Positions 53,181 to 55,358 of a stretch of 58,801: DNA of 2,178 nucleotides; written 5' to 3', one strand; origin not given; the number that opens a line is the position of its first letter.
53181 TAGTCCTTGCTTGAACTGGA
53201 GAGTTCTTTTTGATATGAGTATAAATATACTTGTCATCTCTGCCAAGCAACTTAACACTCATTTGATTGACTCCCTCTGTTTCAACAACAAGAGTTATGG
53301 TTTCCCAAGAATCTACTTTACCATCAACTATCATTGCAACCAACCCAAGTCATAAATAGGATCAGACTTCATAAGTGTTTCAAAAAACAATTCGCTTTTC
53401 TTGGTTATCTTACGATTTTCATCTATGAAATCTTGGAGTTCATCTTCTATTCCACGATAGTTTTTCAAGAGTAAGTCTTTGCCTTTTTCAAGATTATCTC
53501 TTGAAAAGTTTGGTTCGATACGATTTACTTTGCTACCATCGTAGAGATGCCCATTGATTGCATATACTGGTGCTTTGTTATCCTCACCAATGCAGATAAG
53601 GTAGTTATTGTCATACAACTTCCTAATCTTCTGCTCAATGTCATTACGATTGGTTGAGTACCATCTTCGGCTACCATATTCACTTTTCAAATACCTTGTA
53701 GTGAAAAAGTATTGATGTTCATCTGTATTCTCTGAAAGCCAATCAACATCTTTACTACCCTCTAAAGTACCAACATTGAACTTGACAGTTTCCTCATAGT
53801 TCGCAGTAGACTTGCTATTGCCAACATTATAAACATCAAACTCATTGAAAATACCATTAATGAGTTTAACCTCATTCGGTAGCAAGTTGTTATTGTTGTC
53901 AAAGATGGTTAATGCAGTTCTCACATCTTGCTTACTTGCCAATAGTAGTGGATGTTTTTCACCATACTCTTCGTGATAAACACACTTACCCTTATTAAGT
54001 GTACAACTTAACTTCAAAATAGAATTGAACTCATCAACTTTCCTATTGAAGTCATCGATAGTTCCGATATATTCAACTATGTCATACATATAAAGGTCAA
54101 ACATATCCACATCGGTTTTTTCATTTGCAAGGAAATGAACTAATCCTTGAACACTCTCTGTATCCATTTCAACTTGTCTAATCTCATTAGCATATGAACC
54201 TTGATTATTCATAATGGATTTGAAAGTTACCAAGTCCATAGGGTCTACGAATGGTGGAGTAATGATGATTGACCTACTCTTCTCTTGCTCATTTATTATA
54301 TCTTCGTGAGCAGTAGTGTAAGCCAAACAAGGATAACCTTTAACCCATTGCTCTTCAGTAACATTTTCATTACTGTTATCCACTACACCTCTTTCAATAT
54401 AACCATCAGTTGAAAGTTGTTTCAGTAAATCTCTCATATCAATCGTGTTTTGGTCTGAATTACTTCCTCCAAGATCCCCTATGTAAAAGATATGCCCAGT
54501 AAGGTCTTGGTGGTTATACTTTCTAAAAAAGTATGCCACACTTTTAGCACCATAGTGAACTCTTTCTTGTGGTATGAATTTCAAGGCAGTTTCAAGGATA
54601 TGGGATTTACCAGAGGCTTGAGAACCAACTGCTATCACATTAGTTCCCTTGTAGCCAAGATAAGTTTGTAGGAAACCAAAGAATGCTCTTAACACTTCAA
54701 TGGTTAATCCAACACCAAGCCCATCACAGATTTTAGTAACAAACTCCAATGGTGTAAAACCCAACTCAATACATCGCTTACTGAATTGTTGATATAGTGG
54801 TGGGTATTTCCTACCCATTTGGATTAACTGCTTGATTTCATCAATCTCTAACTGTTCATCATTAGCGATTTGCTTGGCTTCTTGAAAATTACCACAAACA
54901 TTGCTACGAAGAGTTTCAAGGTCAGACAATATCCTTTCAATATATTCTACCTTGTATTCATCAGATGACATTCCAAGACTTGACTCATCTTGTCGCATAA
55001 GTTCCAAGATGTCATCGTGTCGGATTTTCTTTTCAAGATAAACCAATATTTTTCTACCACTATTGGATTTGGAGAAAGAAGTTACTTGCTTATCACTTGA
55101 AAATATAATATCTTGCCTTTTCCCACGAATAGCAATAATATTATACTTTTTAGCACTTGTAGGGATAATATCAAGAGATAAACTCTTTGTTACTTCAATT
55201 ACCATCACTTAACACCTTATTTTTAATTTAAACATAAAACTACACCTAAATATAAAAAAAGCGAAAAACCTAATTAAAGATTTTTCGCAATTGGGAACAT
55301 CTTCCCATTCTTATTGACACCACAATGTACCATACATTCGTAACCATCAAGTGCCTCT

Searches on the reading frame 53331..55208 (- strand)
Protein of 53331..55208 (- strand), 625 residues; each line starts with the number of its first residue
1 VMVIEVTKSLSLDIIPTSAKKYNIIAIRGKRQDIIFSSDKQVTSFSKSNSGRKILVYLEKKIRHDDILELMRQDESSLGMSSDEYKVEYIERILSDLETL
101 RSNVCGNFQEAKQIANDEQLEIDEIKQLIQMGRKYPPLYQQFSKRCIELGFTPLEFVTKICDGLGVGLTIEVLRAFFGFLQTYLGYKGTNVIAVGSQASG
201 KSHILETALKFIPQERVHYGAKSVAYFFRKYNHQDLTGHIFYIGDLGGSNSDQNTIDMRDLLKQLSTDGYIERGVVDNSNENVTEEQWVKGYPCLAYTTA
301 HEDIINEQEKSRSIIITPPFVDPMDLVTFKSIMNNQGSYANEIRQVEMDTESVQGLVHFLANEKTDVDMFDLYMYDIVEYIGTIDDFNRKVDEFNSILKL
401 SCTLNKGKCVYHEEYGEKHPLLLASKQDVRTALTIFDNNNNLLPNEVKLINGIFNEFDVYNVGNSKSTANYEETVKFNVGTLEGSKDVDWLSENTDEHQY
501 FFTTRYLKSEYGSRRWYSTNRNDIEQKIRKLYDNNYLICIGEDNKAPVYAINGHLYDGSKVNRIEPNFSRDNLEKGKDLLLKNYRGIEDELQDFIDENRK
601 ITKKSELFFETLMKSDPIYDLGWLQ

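Call 9: search_protein_families(library=phrogs, proteins=[window:53331-55208:-], max_evalue=0.001)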
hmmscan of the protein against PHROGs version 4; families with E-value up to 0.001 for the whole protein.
window:53331-55208:- (625 aa): 1 family
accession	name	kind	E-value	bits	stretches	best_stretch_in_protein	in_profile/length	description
phrog_21254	-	unknown function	0.00077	20.7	0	253-288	65-100/132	-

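Call 16: search_protein_families(library=pfam, proteins=[window:53331-55208:-], max_evalue=0.001)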
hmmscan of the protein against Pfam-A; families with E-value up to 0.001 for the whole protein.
window:53331-55208:- (625 aa): 0 families
